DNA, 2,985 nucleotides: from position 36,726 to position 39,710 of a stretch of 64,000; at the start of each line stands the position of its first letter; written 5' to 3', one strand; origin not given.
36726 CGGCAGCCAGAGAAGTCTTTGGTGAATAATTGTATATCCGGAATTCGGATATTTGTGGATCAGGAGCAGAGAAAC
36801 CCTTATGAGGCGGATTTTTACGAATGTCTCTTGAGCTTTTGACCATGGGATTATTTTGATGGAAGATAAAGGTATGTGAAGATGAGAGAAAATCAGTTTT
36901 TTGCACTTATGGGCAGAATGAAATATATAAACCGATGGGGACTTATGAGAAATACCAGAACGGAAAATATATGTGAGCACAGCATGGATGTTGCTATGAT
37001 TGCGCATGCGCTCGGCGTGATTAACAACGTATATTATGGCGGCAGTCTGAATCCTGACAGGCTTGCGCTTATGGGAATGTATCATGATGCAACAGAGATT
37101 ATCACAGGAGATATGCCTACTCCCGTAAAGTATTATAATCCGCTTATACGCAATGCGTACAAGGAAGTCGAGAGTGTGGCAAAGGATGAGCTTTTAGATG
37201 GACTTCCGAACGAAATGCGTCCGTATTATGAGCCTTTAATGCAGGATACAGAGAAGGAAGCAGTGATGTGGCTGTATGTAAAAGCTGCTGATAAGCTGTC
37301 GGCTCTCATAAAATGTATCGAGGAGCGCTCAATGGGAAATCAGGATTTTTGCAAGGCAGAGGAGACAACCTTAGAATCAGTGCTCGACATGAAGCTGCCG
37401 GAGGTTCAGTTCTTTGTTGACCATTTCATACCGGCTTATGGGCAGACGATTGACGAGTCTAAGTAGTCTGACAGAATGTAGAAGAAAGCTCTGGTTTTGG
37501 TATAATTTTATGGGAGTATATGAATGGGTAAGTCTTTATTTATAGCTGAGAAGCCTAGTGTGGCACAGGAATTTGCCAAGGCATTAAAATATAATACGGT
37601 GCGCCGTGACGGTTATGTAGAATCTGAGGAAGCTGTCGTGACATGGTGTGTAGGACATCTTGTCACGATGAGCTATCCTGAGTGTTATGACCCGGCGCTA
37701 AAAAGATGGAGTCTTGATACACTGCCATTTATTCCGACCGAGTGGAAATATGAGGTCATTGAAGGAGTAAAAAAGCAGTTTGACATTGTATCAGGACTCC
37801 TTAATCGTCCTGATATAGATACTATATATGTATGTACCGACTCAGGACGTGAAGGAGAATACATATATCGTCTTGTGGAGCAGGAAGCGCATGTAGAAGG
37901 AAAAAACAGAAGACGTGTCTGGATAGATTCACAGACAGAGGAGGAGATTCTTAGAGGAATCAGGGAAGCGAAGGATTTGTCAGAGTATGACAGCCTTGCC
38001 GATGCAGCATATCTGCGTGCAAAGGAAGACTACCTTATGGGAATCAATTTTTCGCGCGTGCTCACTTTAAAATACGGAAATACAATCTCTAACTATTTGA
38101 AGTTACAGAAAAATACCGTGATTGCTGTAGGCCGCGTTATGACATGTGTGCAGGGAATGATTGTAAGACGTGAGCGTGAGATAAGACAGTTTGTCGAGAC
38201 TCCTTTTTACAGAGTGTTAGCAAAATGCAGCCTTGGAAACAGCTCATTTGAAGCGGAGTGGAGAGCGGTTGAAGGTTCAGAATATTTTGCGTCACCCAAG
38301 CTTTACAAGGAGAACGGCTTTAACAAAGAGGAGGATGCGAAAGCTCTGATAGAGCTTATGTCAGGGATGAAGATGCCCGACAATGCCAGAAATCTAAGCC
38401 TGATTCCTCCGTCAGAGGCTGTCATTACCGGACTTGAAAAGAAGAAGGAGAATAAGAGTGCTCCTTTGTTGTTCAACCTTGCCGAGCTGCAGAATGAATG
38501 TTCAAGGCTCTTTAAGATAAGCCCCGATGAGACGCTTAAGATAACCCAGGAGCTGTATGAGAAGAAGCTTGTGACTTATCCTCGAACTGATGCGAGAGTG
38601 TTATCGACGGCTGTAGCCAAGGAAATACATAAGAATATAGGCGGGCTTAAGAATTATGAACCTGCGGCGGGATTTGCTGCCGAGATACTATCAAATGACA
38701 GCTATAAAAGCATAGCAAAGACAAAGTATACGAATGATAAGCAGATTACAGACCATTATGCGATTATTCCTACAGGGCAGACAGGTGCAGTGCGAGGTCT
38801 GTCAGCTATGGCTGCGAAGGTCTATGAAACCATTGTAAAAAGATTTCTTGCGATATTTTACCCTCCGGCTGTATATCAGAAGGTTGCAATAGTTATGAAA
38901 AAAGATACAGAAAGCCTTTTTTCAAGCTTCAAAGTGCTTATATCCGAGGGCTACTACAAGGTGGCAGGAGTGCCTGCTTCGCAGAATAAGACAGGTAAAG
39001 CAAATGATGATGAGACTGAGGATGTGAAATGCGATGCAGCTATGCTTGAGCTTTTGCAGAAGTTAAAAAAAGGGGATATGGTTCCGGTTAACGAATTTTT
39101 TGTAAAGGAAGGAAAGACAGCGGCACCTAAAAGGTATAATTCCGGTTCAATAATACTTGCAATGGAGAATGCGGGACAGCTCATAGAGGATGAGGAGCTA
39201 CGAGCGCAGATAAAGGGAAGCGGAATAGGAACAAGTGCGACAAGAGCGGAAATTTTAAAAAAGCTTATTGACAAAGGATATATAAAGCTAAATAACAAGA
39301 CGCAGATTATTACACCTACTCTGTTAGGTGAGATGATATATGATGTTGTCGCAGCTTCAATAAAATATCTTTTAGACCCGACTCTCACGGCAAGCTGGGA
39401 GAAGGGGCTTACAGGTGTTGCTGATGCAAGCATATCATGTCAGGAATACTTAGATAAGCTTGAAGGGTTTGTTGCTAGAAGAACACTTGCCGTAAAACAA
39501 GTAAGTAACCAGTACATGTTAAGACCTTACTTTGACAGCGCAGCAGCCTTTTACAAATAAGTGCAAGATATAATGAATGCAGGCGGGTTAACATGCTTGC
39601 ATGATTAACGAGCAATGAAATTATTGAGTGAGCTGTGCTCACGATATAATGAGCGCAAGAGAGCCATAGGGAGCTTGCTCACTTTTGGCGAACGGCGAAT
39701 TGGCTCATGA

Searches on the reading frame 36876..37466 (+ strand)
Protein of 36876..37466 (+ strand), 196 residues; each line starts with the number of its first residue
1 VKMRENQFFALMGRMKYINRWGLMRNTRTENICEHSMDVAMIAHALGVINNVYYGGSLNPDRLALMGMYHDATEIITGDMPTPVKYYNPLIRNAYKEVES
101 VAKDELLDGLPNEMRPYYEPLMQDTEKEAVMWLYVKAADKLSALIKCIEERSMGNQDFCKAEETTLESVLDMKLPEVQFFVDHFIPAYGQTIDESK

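Call 10: search_protein_families(library=pfam, proteins=[window:36876-37466:+])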
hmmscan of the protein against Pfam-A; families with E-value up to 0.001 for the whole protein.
window:36876-37466:+ (196 aa): 3 families
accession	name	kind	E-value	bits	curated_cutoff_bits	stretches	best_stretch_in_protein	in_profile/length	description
PF12917.13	YfbR-like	-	9.8e-78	260.4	25.9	1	7-188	1-182/182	5'-deoxynucleotidase YfbR-like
PF13023.12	HD_3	-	1.9e-13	51.1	22.5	1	13-163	2-146/165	HD domain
PF01966.28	HD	-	9.1e-06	26.4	22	1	34-103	3-68/116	HD domain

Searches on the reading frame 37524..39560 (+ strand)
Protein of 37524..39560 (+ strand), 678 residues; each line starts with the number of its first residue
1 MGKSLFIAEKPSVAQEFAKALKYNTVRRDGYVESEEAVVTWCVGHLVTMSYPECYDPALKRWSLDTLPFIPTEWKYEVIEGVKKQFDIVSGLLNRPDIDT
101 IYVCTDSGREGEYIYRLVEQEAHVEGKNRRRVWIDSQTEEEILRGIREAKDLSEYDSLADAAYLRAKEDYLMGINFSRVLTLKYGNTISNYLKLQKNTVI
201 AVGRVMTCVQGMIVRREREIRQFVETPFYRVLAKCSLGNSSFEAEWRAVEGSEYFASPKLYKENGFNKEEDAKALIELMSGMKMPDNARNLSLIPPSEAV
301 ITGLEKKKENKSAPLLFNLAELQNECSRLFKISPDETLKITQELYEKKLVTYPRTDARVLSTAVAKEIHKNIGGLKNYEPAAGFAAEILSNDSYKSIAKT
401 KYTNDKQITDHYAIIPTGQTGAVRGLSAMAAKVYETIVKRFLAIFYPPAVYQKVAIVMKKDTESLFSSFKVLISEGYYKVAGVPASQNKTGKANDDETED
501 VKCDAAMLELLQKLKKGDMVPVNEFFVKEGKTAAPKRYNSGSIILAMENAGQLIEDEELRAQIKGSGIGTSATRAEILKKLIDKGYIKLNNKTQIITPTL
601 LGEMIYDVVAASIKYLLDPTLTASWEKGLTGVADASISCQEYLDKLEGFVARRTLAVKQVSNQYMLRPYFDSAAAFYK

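Call 10: search_protein_families(library=pfam, proteins=[window:37524-39560:+])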
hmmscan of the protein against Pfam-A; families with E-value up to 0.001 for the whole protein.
window:37524-39560:+ (678 aa): 2 families
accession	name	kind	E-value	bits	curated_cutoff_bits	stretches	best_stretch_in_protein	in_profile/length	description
PF01131.25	Topoisom_bac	-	1.3e-92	311.4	35.1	1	154-643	2-410/411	DNA topoisomerase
PF01751.28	Toprim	-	1.5e-08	35.2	23.1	1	5-134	2-93/96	Toprim domain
